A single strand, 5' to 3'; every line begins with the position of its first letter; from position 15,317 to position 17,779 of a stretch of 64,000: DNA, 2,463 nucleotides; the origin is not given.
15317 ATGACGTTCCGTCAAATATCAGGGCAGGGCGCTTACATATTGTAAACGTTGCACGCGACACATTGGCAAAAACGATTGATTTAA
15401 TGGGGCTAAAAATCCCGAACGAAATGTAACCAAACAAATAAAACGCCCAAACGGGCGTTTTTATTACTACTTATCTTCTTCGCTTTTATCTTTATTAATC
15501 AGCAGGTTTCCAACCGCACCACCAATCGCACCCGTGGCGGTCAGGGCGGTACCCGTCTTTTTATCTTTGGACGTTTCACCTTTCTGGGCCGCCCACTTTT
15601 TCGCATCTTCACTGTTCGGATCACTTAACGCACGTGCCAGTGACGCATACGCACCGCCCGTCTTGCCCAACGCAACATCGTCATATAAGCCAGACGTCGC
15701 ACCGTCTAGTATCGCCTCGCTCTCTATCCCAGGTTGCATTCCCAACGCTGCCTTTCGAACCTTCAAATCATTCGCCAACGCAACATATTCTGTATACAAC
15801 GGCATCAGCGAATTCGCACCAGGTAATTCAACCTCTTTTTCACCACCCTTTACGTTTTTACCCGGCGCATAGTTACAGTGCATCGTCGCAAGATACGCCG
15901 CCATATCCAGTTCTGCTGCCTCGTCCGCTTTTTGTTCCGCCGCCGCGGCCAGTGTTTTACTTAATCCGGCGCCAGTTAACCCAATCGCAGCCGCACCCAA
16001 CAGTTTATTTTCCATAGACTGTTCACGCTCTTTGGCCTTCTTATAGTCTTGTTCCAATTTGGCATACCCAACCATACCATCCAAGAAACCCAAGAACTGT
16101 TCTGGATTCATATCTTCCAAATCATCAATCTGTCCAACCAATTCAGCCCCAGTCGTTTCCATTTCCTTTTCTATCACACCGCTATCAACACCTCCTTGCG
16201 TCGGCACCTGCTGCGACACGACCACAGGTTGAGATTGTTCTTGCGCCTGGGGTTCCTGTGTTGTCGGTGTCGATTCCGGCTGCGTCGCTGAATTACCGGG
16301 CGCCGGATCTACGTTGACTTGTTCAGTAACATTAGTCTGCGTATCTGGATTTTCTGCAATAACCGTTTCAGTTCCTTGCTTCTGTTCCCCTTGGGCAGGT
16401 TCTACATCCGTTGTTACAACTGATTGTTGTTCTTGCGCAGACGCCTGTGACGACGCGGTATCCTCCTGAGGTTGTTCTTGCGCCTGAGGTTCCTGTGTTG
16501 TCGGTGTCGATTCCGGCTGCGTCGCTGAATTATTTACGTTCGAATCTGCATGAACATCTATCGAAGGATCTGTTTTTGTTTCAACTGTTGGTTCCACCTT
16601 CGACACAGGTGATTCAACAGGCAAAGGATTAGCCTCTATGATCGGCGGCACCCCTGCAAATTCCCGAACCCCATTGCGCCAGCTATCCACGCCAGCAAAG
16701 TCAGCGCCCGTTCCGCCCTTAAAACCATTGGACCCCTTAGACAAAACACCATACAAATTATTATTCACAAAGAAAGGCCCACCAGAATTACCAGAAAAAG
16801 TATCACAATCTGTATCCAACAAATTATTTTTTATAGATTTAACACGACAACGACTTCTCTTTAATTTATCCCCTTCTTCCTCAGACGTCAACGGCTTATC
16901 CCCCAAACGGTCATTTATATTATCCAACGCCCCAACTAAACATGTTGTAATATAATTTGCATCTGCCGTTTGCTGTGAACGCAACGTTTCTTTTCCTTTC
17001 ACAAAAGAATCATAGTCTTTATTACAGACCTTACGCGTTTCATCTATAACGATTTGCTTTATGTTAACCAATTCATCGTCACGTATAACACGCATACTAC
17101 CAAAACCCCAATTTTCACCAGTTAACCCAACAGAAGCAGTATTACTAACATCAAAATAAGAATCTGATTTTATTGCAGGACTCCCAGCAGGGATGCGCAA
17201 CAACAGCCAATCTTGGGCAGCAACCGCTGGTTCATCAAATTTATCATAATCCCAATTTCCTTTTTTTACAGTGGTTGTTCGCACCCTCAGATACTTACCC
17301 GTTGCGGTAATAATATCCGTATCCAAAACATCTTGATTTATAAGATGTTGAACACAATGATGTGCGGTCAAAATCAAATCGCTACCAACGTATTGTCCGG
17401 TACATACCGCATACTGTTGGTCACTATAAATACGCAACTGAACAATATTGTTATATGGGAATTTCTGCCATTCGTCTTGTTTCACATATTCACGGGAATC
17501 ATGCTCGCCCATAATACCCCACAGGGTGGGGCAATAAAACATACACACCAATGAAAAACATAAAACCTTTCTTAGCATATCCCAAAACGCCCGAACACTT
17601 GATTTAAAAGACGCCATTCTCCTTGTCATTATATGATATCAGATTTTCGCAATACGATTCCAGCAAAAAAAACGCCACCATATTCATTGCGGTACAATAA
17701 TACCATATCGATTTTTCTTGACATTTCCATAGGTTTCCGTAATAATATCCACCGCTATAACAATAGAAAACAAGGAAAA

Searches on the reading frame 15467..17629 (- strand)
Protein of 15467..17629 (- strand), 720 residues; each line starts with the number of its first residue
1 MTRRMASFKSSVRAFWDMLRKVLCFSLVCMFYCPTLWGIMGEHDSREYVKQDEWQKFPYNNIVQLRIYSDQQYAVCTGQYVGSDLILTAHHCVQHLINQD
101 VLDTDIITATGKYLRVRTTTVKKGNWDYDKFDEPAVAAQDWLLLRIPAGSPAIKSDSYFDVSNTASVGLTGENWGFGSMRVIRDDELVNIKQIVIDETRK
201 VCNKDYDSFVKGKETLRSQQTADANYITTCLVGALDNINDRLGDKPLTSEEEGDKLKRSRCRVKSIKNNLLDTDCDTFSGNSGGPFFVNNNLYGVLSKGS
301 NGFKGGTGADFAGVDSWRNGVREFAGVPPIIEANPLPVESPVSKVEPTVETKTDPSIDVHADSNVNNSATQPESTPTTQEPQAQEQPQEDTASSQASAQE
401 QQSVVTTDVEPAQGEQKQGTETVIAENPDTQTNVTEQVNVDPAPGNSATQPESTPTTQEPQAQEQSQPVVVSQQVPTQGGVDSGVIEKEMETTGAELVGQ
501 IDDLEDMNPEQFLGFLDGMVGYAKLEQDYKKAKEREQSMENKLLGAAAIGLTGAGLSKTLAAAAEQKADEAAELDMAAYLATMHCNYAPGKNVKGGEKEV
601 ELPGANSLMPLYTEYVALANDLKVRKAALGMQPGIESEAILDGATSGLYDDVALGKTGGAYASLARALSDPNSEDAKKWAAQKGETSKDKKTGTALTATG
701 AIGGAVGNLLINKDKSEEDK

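Call 49: search_protein_families(library=pfam, proteins=[window:15467-17629:-], max_evalue=0.001)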
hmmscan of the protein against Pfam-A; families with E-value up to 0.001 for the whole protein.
window:15467-17629:- (720 aa): 2 families
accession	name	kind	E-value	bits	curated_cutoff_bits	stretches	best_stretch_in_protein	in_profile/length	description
PF00089.32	Trypsin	-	7.8e-11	42.6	20.6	2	228-303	120-202/220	Trypsin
PF13365.12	Trypsin_2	-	2.8e-06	28.6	27.6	0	76-154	1-70/144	Trypsin-like peptidase domain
